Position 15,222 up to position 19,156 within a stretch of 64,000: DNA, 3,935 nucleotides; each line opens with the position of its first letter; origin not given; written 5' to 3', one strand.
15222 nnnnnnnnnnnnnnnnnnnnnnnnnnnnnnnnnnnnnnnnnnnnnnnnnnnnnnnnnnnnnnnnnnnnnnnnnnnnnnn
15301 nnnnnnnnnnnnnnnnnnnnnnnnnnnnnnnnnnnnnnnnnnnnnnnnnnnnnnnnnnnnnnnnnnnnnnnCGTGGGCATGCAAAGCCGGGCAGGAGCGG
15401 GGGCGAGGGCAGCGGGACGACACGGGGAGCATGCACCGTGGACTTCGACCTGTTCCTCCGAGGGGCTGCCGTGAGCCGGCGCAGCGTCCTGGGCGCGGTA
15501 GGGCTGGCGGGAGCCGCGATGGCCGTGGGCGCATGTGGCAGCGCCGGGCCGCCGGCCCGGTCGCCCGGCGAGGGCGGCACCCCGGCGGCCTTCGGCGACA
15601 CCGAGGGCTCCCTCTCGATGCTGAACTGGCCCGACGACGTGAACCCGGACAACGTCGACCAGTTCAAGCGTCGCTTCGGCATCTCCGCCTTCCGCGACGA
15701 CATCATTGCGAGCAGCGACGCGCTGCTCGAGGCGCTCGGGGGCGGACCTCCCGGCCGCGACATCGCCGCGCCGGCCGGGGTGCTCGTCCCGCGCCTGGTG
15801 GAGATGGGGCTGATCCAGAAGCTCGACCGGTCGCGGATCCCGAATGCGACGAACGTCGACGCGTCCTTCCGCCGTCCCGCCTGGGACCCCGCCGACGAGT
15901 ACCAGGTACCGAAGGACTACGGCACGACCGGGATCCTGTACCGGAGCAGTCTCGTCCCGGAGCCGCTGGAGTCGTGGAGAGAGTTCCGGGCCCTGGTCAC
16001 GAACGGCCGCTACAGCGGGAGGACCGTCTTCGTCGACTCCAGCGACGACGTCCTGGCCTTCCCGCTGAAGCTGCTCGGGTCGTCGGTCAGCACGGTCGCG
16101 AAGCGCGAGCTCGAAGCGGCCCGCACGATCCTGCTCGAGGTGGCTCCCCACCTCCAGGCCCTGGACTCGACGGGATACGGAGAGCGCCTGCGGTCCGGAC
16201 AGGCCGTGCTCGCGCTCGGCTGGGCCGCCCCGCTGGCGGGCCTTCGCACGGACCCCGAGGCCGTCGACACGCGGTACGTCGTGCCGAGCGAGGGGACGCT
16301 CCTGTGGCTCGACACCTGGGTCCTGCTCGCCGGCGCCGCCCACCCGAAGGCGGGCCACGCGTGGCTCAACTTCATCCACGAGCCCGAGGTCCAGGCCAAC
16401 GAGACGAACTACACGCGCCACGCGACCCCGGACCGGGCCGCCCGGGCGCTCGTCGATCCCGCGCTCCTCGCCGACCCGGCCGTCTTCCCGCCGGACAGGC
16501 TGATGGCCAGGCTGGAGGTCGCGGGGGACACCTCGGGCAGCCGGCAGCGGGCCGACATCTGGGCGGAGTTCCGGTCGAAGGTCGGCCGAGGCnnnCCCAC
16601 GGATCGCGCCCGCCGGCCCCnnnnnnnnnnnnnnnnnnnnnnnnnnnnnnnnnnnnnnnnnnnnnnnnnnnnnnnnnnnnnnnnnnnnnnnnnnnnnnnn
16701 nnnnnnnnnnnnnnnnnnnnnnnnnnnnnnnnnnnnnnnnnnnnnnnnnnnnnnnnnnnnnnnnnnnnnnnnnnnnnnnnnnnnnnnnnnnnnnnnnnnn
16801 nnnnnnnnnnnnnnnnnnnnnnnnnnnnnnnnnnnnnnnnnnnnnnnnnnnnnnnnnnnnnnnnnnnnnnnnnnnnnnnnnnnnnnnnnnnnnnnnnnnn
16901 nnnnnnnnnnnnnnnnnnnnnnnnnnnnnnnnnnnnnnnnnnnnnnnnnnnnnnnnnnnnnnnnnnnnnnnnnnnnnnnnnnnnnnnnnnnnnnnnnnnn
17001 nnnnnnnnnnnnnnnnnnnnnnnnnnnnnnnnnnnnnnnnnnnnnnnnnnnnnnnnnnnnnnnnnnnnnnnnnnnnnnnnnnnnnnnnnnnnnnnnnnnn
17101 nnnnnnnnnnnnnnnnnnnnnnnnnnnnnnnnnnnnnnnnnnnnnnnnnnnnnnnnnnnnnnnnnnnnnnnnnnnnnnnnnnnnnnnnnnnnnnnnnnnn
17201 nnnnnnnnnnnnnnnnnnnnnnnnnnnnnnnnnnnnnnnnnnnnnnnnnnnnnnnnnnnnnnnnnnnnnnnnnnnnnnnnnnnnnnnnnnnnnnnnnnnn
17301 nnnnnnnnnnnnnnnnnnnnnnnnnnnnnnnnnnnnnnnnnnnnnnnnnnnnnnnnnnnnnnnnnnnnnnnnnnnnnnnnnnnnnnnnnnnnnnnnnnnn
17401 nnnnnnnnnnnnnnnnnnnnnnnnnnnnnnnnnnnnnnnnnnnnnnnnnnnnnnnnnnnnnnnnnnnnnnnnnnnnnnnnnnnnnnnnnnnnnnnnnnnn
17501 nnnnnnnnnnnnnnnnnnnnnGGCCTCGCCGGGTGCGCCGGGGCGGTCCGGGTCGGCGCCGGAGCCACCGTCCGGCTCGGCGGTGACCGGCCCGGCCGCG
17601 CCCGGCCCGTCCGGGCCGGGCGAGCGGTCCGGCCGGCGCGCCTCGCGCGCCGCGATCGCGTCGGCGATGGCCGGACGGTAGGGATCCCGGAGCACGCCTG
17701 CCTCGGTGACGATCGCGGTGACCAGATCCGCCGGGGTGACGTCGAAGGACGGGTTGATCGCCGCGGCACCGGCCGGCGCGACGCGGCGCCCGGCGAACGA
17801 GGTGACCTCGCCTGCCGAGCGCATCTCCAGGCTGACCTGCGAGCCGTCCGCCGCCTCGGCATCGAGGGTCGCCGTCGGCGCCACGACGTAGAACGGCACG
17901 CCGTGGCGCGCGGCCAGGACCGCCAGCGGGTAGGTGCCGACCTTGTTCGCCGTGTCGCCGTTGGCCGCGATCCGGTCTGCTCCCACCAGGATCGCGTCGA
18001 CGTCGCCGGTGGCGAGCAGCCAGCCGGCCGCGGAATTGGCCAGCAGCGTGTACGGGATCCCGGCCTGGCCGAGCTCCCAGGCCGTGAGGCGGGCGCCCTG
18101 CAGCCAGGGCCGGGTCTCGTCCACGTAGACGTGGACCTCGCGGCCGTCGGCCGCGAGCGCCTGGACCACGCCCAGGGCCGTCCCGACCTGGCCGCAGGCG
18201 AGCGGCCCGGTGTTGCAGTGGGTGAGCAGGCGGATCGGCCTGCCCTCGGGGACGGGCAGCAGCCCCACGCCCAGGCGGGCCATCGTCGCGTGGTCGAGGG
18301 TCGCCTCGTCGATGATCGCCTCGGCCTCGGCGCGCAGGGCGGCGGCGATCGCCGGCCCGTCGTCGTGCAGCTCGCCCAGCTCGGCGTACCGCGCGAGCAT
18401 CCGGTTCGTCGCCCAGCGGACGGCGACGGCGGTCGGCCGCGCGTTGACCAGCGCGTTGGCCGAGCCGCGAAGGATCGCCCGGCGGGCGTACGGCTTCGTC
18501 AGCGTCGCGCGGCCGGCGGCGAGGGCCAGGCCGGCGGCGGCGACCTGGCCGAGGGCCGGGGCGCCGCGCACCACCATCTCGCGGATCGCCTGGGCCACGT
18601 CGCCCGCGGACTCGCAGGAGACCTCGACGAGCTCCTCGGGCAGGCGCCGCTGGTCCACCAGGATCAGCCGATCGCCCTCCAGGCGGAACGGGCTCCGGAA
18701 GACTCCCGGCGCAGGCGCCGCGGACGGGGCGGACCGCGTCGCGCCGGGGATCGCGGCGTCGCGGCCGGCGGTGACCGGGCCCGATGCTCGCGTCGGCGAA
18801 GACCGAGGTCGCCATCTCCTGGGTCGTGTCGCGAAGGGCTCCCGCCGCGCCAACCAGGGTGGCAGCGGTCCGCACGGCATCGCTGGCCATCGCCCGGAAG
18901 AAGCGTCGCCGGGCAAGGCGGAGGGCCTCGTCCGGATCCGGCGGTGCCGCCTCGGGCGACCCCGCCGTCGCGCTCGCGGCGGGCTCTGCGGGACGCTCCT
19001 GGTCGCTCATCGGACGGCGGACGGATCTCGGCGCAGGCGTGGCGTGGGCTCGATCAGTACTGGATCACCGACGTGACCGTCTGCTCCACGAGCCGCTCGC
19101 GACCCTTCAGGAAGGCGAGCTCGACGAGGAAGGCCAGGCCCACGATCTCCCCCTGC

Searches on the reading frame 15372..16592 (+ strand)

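Call 63: search_protein_families(library=pfam, proteins=[window:15372-16592:+], max_evalue=0.001)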
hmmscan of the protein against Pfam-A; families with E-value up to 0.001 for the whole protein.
window:15372-16592:+ (407 aa): 3 families
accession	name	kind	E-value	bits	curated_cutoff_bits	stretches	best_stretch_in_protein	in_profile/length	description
PF13416.11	SBP_bac_8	-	3.3e-19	70.2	27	1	116-350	26-258/279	Bacterial extracellular solute-binding protein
PF01547.30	SBP_bac_1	-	5.8e-11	43.4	26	1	114-342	32-307/307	Bacterial extracellular solute-binding protein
PF13343.11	SBP_bac_6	-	4.5e-10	39.8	24.6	1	139-354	21-219/245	Bacterial extracellular solute-binding protein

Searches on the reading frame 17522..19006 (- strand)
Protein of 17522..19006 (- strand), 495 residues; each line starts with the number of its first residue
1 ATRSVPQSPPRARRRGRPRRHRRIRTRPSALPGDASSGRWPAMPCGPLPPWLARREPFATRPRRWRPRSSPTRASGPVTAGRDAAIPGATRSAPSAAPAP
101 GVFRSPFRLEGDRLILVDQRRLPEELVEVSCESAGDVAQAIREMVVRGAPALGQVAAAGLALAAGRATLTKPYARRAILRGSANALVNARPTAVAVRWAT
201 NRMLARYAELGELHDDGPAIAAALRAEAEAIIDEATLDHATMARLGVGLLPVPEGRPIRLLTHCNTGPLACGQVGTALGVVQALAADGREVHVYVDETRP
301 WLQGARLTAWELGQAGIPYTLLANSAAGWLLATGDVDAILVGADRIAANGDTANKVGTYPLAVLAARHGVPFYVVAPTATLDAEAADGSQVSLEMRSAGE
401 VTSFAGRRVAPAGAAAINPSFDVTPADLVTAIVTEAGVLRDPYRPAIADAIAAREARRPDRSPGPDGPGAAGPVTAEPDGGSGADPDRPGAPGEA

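Call 63: search_protein_families(library=pfam, proteins=[window:17522-19006:-], max_evalue=0.001)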
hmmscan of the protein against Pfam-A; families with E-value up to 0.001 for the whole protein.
window:17522-19006:- (495 aa): 1 family
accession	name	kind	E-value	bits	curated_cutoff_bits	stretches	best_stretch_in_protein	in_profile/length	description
PF01008.23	IF-2B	-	1.3e-70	238.3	22.4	1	146-439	2-278/280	Initiation factor 2 subunit family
